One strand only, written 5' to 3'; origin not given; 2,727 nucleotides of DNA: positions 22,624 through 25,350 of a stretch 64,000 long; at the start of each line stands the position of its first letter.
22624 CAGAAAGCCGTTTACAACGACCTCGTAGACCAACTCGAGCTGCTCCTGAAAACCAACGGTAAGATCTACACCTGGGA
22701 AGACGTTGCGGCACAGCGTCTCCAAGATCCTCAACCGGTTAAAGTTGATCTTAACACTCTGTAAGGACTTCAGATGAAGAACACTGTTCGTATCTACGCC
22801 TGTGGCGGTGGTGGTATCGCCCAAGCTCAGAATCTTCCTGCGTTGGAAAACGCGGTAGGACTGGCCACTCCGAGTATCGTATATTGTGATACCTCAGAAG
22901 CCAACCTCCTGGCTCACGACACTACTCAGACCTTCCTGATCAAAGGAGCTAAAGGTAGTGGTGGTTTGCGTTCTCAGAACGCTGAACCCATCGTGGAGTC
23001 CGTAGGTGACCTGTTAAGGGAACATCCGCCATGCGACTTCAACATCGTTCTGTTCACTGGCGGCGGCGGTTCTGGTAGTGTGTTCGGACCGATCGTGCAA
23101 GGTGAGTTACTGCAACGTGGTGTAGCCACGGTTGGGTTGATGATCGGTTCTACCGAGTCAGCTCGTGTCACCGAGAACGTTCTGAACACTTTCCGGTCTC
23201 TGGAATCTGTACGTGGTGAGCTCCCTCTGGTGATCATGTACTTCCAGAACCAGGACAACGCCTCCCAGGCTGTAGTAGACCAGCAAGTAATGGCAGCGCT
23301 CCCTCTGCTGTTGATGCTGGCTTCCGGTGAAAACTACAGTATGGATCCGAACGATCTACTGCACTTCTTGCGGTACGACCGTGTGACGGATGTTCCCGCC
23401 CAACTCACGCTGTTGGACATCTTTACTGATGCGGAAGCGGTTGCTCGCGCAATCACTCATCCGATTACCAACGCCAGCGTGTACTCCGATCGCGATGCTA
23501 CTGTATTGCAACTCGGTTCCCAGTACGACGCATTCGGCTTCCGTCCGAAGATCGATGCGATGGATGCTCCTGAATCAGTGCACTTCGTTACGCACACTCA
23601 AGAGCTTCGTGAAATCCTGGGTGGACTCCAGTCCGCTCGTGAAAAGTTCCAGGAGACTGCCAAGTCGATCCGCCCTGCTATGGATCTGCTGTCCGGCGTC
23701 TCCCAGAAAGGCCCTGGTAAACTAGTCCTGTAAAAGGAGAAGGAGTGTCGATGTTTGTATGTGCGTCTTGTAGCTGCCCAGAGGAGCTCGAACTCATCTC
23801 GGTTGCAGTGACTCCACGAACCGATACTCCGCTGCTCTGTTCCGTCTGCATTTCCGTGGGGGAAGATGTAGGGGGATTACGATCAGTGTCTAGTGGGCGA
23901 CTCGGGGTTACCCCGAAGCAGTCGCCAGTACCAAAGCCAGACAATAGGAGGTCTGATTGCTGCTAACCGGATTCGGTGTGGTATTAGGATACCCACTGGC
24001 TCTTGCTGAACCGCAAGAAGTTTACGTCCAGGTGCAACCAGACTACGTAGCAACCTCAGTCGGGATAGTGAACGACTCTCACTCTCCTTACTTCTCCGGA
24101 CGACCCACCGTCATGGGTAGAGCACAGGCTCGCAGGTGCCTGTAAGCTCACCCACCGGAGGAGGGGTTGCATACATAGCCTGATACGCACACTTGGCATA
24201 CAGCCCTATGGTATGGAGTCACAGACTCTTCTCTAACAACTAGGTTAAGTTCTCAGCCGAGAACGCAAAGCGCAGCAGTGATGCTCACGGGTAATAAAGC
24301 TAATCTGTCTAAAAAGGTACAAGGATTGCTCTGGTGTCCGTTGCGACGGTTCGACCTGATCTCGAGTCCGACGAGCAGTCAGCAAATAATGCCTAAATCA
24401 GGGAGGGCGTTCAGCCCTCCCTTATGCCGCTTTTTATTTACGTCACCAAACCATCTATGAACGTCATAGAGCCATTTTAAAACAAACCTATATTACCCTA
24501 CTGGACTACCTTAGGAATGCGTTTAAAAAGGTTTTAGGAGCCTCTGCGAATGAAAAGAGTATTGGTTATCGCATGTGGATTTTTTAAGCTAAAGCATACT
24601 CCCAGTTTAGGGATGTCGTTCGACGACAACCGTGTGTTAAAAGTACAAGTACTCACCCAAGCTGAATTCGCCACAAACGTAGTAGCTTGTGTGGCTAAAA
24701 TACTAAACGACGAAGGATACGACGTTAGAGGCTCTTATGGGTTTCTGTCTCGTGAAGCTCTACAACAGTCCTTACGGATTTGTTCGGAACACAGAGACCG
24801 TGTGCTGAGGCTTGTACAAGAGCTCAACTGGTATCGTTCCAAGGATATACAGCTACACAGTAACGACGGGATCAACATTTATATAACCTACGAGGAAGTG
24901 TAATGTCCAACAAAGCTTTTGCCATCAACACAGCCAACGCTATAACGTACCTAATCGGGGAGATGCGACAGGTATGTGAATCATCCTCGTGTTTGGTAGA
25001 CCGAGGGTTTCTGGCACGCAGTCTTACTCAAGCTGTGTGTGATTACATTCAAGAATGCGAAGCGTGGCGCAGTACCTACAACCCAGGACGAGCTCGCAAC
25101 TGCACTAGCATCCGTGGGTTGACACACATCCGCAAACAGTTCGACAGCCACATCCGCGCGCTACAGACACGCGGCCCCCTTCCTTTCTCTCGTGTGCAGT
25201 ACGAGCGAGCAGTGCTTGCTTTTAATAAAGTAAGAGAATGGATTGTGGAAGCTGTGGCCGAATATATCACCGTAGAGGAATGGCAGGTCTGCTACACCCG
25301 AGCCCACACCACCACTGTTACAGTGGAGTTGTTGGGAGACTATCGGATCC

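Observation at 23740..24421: Candidate large ornate noncoding RNA directly downstream of phuZ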

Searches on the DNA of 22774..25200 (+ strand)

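Call 3: search_rna_families(source=window, start=23000, end=25200, threshold=evalue, max_evalue=10, show_alignments=3)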
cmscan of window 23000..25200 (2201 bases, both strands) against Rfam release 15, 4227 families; matches with E-value up to 10: 1.
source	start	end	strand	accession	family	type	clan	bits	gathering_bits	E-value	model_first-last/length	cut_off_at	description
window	24400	24430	+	RF01716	PhotoRC-I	Cis-reg;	-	13.5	45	3.2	1-44/44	no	PhotoRC-I RNA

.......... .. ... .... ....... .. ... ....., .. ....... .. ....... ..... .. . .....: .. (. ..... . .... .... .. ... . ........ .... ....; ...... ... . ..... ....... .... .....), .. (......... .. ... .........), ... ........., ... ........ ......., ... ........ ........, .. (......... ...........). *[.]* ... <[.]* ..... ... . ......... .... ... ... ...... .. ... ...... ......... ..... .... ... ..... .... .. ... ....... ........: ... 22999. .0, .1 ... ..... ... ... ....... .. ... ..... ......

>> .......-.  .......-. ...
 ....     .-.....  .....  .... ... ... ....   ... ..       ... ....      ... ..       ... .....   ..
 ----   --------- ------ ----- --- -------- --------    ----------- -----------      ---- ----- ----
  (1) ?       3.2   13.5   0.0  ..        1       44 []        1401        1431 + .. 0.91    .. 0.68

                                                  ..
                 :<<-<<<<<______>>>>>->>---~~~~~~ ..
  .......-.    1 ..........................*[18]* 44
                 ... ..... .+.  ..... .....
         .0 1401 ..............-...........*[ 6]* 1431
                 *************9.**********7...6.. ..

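Call 7: search_dna_similar(query=window:23400-24800:+, collection=phages, mode=distant, max_rows=40)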
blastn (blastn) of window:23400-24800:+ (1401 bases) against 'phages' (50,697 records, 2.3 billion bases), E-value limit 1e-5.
No match.

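Call 29: build_rna_model(alignment_id=A3)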
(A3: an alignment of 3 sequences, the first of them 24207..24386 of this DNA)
Model R1 built from alignment A3 (3 sequences, 182 columns); structure: RNAalifold consensus.
model positions 181; base pairs 41; branch points 5; effective number of sequences 0.96; information 0.591 bits per position. Calibrated on 0.2 Mb of random sequence (short: E-values are rough).
structure used (alignment columns):
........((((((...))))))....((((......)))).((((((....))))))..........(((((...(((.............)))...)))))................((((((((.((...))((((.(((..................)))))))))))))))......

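Call 32: search_with_rna_model(model_id=R1, sources=[L004, L005, L006, L007, L008, L009, L010, L011, L012, L013, L014, L015, L016, L017, L018, L019, L020, L021, L022, L023, L024, L025, L026, L027, L028, L029, L030, L031, L032, L033, L034, L035, L036, L037, L038, L039, L040, L041, L042, L043, L044, L045, L046, L047, L048, L049, L050, L051, L052, L053, L054, L055, L056, L057, L058, L059, L060, L061, L062, L063, L064, L065, L066, L067, L068, L069, L070, L071, L072, L073, L074, L075, L076, L077, L078, L079, L080, L081, L082, L083, window, L002, L003], max_evalue=10)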
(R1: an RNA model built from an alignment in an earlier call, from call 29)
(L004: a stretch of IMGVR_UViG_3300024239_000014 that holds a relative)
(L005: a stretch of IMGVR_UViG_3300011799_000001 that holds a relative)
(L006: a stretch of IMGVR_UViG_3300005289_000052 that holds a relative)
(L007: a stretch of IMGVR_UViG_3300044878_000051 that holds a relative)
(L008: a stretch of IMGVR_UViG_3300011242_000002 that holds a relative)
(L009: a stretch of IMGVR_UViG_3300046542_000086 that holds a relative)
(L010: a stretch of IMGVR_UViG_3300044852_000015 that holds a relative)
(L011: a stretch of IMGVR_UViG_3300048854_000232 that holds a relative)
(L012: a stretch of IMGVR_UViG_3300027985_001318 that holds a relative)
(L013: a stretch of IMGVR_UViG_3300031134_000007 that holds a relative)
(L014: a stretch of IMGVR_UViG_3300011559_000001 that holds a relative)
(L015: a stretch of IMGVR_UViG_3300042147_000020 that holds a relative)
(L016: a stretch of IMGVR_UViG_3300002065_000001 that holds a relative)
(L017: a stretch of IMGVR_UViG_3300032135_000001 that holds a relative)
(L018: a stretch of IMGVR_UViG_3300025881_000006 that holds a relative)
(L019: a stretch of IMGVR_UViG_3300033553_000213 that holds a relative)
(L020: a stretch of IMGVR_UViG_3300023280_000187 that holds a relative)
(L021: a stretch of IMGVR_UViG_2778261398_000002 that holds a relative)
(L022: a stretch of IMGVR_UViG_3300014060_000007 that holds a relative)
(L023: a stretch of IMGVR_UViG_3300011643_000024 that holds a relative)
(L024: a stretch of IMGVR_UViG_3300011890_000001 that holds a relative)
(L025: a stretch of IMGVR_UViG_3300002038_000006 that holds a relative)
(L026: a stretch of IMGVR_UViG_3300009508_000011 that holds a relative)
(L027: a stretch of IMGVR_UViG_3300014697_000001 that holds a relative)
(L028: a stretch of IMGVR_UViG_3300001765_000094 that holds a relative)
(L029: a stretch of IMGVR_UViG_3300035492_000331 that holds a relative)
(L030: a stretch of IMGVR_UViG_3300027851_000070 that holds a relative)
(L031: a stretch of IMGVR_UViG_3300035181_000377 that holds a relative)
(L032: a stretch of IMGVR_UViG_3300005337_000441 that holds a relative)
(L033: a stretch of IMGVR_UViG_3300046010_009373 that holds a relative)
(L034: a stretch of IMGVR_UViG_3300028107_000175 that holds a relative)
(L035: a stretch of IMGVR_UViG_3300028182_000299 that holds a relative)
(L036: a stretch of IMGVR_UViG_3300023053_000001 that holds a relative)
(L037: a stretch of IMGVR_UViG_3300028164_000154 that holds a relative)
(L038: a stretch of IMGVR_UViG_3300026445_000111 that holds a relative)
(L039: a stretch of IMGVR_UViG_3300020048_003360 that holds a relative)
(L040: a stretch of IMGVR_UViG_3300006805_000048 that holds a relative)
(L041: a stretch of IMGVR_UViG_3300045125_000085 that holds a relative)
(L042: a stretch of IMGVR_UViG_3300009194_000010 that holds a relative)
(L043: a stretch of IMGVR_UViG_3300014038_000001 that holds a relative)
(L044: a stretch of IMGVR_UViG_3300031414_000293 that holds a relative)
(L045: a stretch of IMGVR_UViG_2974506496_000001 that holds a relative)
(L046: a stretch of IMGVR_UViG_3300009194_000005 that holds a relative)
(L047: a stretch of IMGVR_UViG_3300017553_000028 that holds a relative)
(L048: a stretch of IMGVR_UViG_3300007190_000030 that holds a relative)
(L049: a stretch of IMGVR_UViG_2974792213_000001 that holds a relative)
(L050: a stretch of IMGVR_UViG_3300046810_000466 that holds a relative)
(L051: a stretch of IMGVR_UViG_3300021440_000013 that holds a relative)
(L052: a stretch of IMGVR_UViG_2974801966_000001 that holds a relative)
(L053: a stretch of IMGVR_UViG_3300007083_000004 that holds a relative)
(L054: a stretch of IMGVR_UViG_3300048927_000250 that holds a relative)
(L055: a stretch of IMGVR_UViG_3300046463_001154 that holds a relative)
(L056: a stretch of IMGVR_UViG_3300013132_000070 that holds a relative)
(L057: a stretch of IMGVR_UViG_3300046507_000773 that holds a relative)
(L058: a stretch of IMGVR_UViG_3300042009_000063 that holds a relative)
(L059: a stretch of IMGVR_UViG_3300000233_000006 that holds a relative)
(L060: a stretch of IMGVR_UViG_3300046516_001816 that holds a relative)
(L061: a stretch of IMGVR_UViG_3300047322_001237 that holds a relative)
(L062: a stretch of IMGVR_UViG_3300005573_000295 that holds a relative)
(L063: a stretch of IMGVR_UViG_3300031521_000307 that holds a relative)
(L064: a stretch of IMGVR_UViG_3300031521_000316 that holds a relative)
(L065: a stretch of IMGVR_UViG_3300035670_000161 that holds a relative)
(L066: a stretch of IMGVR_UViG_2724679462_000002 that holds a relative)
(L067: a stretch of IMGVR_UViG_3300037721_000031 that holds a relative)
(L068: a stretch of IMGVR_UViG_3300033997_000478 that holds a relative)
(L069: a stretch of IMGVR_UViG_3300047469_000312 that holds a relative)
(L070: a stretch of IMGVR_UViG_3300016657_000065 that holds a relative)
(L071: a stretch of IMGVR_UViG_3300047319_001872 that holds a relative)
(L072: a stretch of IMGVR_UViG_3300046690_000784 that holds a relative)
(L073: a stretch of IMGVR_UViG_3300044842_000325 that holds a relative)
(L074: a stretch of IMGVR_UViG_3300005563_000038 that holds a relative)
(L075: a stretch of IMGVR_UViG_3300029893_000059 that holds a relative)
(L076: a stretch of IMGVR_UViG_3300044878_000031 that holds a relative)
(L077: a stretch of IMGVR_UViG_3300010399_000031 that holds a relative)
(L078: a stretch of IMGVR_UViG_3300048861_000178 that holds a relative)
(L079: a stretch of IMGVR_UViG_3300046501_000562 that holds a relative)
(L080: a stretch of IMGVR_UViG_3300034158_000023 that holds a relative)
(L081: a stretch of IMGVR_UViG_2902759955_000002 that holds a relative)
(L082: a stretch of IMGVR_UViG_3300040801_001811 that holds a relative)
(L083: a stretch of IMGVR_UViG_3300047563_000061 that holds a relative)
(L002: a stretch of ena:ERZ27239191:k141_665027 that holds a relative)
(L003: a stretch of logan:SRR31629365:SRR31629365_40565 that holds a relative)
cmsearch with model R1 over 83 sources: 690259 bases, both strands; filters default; matches with E-value up to 10: 4.
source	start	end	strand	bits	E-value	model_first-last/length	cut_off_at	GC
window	24207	24386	+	220.1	2.2e-66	1-181/181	no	0.48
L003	6118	6299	+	217.4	1.5e-65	1-181/181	no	0.47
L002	2584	2752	+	206.7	3.3e-62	1-181/181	no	0.48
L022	583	661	-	7.9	4.2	1-181/181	no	0.3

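Call 41: search_with_rna_model(model_id=R1, sources=[window, L002, L003, L085, L086, L087, L088, L089, L090, L091, L092, L093, L094], max_evalue=1)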
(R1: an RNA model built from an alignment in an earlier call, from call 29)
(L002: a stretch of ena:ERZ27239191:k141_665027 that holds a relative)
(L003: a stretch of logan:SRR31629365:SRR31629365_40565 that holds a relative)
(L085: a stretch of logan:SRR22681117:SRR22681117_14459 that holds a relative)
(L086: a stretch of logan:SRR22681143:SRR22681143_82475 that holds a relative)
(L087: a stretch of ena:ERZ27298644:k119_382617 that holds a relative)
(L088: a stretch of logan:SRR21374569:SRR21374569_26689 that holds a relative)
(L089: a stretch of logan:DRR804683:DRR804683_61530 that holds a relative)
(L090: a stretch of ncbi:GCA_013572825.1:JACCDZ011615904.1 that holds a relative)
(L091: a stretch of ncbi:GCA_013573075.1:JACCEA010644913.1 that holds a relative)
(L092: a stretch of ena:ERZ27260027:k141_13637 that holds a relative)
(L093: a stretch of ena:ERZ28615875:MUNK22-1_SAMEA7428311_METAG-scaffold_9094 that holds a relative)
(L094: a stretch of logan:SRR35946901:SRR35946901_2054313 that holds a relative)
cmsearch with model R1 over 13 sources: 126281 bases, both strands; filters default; matches with E-value up to 1: 15.
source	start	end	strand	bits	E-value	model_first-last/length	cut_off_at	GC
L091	3907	4087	+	225.4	9e-69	1-181/181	no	0.48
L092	1802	1982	+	225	1.2e-68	1-181/181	no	0.48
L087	4476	4656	+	221.6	1.3e-67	1-181/181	no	0.49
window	24207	24386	+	220.1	4e-67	1-181/181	no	0.48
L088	4434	4614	+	219.9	4.7e-67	1-181/181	no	0.49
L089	4476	4656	+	217.8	2e-66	1-181/181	no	0.49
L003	6118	6299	+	217.4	2.8e-66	1-181/181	no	0.47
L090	2396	2575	+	208.2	2.1e-63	1-181/181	no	0.49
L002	2584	2752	+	206.7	6.1e-63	1-181/181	no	0.48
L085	4224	4402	+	198.1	3e-60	1-181/181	no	0.47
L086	3092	3270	+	198.1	3e-60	1-181/181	no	0.47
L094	2867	2992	+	147.1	2.5e-44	1-126/181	3'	0.43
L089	1638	1847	-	11.2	0.067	1-181/181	no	0.49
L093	1637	1847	-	10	0.16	1-181/181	no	0.49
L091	1187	1396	-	9.3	0.27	1-181/181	no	0.5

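Call 54: search_with_rna_model(model_id=R1, sources=[L095, L096, L097, L098, L099, L100, L101, L102, L103, L104, L105, L106, L107, L108, L109, L110, L111, L112, L113], max_evalue=1)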
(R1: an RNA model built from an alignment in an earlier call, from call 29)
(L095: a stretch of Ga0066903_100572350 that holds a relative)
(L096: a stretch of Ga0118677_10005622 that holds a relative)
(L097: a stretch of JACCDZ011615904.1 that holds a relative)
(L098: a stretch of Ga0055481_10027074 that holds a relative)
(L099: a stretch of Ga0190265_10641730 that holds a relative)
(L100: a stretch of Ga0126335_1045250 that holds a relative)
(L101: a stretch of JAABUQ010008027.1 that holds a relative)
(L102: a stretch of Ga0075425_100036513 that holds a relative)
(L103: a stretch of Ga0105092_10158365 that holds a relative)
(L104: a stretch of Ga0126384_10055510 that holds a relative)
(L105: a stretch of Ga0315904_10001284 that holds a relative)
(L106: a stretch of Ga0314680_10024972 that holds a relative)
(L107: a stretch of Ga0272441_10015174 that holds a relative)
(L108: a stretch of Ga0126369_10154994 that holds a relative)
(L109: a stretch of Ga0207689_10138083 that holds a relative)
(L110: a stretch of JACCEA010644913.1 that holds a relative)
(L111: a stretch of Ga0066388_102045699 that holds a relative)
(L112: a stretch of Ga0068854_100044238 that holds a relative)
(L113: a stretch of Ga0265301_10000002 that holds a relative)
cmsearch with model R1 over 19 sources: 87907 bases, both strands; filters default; matches with E-value up to 1: 3.
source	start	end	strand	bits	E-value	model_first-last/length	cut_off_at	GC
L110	297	477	-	225.4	6.3e-69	1-181/181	no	0.48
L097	2396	2575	+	208.2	1.4e-63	1-181/181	no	0.49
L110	2988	3197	+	9.3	0.19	1-181/181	no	0.5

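Call 59: build_rna_model(alignment_id=A7)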
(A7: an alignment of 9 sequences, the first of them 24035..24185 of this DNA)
Model R2 built from alignment A7 (9 sequences, 151 columns); structure: RNAalifold consensus.
model positions 150; base pairs 36; branch points 2; effective number of sequences 1.33; information 0.59 bits per position. Calibrated on 0.2 Mb of random sequence (short: E-values are rough).
structure used (alignment columns):
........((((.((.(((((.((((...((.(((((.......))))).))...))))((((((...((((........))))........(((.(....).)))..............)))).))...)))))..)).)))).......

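Call 60: search_with_rna_model(model_id=R2, sources=[window, L002, L003, L085, L087, L088, L089, L091, L092, L094], max_evalue=0.001, make_alignment=true)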
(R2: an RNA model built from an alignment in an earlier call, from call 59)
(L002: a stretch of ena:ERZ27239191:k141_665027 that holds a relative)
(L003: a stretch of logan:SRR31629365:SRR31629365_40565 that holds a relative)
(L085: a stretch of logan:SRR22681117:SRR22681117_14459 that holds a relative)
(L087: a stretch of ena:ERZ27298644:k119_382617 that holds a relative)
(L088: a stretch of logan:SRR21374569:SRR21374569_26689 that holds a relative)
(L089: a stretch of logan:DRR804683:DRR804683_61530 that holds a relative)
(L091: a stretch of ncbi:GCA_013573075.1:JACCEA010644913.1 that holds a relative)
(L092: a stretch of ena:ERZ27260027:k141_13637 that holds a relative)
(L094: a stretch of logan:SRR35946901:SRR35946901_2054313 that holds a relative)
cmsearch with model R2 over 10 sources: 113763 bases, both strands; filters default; matches with E-value up to 0.001: 10.
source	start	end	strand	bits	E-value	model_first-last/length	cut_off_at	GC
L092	1629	1778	+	177.5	3.2e-46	1-150/150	no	0.57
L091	3734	3883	+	177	4.4e-46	1-150/150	no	0.58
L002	2411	2560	+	175.8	9.7e-46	1-150/150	no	0.56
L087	4303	4452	+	172.4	7.8e-45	1-150/150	no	0.59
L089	4303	4452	+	172.4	8.1e-45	1-150/150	no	0.59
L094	2694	2843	+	167.1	2.2e-43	1-150/150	no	0.58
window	24035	24185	+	157.3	9.6e-41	1-150/150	no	0.56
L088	4262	4412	+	155.7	2.7e-40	1-150/150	no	0.57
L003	5948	6097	+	147.9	3.5e-38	1-150/150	no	0.52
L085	4054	4203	+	143.1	6.9e-37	1-150/150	no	0.55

Alignment A8: 10 matches aligned to the model, 151 columns, each read 5' to 3' on its own strand. Consensus structure (alignment columns), stored with it:
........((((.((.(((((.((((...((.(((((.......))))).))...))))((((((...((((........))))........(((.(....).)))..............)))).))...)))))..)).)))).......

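Call 70: search_rna_families(sources=[L004, L010, L012, L015, L019, L026, L029, L031, L041, L043, L054, L055, L056, L062, L064, L075, L076, L079, L083], threshold=gathering)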
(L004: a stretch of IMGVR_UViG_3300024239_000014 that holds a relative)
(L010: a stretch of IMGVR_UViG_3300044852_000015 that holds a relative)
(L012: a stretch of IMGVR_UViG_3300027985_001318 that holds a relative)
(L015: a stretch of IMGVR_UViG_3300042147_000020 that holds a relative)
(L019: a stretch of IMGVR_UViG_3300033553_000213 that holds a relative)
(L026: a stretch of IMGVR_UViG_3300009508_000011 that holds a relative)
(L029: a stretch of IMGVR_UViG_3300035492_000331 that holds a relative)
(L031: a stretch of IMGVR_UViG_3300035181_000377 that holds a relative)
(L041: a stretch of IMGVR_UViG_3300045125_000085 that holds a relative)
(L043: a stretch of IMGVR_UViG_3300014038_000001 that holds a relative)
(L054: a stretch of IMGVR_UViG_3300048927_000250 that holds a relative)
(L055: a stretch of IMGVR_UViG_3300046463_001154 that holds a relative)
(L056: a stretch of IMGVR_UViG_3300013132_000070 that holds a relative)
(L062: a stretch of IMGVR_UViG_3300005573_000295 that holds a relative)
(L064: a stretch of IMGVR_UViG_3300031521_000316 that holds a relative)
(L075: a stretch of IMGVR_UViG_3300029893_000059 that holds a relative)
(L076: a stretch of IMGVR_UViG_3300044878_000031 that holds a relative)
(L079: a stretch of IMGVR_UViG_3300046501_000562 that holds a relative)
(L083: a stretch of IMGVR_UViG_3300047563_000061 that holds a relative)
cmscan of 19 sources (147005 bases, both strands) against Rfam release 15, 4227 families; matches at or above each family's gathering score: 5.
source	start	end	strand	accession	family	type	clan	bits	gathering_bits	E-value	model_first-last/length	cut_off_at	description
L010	7661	7736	+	RF00005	tRNA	Gene; tRNA;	CL00001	56.1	29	4.7e-09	1-71/71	no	tRNA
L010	7570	7652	+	RF00005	tRNA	Gene; tRNA;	CL00001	54.7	29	1.2e-08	1-71/71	no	tRNA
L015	7689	7771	+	RF00005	tRNA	Gene; tRNA;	CL00001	54.7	29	1.2e-08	1-71/71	no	tRNA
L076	7493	7575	+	RF00005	tRNA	Gene; tRNA;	CL00001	54.7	29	1.2e-08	1-71/71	no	tRNA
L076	7078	7204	+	RF00005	tRNA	Gene; tRNA;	CL00001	35.9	29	0.0017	1-71/71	no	tRNA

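Call 74: search_with_rna_model(model_id=R2, sources=[L004, L005, L006, L007, L008, L009, L010, L011, L012, L013, L014, L015, L016, L017, L018, L019, L020, L021, L022, L023, L024, L025, L026, L027, L028, L029, L030, L031, L032, L033, L034, L035, L036, L037, L038, L039, L040, L041, L042, L043, L044, L045, L046, L047, L048, L049, L050, L051, L052, L053, L054, L055, L056, L057, L058, L059, L060, L061, L062, L063, L064, L065, L066, L067, L068, L069, L070, L071, L072, L073, L074, L075, L076, L077, L078, L079, L080, L081, L082, L083, L114], max_evalue=10)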
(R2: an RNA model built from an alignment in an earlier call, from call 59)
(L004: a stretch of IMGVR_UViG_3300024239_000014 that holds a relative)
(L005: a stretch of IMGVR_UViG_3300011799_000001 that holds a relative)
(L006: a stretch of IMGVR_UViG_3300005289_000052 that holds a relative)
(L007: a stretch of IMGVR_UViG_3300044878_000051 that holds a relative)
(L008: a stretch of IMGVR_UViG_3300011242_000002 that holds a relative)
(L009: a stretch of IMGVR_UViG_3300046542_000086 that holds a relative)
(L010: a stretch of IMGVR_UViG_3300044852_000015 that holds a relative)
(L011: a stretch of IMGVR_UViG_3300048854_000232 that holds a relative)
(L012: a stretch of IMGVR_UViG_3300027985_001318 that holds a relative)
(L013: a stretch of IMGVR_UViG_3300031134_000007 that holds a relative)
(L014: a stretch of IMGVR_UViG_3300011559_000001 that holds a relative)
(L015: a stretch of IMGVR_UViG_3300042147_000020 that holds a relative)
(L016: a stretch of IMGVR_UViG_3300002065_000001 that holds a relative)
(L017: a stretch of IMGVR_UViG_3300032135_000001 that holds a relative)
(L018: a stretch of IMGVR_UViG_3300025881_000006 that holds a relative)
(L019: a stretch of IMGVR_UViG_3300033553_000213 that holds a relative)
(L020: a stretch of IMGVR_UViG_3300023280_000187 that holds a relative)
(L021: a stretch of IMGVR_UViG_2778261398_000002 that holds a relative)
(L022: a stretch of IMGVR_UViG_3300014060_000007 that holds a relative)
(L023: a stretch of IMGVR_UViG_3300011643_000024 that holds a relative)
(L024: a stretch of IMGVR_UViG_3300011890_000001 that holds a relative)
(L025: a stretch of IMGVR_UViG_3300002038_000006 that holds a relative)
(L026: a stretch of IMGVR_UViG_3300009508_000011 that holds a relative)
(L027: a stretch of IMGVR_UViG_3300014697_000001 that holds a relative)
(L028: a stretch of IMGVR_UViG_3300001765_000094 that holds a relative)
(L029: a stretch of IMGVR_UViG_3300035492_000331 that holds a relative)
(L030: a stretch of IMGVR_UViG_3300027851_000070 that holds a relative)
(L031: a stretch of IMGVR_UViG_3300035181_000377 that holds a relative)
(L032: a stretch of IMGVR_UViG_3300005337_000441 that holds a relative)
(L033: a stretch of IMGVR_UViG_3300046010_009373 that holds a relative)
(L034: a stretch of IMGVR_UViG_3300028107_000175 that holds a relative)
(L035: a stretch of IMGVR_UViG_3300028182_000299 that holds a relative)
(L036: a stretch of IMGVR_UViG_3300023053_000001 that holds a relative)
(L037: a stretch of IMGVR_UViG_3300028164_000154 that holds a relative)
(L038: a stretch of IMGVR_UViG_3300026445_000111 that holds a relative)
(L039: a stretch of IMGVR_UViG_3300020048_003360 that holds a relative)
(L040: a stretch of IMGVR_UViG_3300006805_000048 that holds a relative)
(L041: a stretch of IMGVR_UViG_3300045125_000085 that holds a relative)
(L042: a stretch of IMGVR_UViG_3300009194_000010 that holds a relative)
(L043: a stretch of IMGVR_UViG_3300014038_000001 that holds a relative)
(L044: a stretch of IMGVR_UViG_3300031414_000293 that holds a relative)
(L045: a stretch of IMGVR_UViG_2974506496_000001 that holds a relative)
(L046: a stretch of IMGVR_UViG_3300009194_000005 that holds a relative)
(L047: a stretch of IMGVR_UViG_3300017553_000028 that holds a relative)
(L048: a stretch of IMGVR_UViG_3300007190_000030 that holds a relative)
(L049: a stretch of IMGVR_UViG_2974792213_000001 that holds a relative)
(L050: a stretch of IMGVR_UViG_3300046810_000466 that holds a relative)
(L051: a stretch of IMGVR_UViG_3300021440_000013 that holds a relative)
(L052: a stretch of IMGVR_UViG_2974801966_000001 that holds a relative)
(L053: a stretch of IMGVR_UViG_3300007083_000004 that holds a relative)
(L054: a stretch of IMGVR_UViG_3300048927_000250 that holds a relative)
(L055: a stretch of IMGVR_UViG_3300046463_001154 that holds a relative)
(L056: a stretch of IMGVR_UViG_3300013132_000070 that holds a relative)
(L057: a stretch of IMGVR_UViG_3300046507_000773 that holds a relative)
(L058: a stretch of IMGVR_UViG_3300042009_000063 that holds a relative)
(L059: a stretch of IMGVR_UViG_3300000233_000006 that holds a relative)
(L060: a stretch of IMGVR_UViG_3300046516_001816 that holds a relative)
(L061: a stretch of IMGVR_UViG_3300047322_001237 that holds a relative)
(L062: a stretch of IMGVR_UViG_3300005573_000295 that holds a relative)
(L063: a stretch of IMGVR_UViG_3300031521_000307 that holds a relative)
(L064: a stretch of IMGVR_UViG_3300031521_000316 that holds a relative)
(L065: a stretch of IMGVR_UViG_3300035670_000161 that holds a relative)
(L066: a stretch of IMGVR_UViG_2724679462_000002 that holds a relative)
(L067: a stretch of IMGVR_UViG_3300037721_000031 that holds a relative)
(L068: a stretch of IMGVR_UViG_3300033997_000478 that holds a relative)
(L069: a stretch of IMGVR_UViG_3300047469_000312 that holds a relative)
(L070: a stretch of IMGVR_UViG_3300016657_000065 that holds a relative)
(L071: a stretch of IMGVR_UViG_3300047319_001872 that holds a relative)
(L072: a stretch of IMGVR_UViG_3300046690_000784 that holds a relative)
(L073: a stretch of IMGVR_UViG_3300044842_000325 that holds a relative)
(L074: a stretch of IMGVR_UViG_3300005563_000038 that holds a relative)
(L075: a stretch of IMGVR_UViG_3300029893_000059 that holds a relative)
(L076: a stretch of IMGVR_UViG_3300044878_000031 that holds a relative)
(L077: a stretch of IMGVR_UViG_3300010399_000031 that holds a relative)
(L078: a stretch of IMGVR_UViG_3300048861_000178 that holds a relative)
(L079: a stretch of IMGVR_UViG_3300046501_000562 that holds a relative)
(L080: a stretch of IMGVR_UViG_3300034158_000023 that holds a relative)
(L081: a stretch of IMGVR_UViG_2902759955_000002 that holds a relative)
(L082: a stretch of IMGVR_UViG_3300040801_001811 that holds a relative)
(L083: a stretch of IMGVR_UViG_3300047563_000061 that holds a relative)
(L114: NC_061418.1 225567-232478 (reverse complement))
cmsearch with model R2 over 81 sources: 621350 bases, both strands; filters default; matches with E-value up to 10: 4.
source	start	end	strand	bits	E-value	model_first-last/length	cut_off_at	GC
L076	2614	2786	+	9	7.7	1-150/150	no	0.5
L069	3119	3169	+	8.7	9.5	1-150/150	no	0.53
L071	3689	3739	+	8.7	9.5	1-150/150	no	0.53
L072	5101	5151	+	8.7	9.5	1-150/150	no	0.53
